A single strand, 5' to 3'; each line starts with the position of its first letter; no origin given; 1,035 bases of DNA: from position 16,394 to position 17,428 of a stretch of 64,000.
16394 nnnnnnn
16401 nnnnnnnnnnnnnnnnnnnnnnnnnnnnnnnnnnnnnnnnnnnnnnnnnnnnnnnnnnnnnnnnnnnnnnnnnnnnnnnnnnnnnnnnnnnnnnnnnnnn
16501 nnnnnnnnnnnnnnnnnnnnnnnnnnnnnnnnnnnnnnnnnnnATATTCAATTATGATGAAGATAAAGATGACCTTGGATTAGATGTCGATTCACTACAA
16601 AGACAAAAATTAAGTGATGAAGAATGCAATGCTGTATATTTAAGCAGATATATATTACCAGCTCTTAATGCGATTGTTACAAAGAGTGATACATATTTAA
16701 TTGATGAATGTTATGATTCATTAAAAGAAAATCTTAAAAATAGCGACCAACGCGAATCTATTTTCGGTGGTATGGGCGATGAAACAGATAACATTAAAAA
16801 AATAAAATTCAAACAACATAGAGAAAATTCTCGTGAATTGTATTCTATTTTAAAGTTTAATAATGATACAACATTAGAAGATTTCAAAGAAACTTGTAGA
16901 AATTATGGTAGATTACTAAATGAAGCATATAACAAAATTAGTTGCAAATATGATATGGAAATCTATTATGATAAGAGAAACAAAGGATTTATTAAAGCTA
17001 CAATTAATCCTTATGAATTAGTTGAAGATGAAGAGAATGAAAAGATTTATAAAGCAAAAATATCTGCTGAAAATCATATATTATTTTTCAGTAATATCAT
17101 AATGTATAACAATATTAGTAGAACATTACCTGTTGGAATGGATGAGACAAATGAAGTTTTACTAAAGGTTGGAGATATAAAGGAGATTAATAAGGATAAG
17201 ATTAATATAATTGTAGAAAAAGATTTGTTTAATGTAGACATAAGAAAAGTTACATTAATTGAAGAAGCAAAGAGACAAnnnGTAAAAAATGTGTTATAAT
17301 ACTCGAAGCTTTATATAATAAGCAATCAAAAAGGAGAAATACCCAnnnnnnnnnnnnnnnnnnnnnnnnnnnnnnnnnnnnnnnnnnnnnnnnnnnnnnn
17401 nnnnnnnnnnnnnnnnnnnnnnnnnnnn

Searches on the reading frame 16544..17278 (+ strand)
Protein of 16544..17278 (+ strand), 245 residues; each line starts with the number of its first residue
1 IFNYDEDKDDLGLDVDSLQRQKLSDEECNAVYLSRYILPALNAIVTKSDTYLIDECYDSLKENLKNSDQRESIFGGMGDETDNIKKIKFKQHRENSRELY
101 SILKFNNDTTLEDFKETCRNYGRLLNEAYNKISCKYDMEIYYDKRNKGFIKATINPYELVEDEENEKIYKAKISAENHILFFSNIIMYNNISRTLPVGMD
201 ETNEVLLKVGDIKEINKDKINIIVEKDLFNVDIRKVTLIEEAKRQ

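Call 81: search_solved_structures(query=A3, max_evalue=10, show_alignments=3)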
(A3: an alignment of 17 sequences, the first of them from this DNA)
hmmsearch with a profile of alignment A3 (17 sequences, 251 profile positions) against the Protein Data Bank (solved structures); distinct sequences matched with E-value up to 10: 4.
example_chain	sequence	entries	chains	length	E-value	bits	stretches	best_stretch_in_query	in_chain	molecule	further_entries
8fjg_A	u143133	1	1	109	0.014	18.1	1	50-134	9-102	H12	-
4mqd_A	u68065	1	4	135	0.81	12.3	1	124-175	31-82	DNA-entry nuclease inhibitor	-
6j0n_b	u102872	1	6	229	0.9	12.2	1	4-70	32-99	Pvc7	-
1v9n_A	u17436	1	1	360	1.6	11.4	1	73-131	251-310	Malate dehydrogenase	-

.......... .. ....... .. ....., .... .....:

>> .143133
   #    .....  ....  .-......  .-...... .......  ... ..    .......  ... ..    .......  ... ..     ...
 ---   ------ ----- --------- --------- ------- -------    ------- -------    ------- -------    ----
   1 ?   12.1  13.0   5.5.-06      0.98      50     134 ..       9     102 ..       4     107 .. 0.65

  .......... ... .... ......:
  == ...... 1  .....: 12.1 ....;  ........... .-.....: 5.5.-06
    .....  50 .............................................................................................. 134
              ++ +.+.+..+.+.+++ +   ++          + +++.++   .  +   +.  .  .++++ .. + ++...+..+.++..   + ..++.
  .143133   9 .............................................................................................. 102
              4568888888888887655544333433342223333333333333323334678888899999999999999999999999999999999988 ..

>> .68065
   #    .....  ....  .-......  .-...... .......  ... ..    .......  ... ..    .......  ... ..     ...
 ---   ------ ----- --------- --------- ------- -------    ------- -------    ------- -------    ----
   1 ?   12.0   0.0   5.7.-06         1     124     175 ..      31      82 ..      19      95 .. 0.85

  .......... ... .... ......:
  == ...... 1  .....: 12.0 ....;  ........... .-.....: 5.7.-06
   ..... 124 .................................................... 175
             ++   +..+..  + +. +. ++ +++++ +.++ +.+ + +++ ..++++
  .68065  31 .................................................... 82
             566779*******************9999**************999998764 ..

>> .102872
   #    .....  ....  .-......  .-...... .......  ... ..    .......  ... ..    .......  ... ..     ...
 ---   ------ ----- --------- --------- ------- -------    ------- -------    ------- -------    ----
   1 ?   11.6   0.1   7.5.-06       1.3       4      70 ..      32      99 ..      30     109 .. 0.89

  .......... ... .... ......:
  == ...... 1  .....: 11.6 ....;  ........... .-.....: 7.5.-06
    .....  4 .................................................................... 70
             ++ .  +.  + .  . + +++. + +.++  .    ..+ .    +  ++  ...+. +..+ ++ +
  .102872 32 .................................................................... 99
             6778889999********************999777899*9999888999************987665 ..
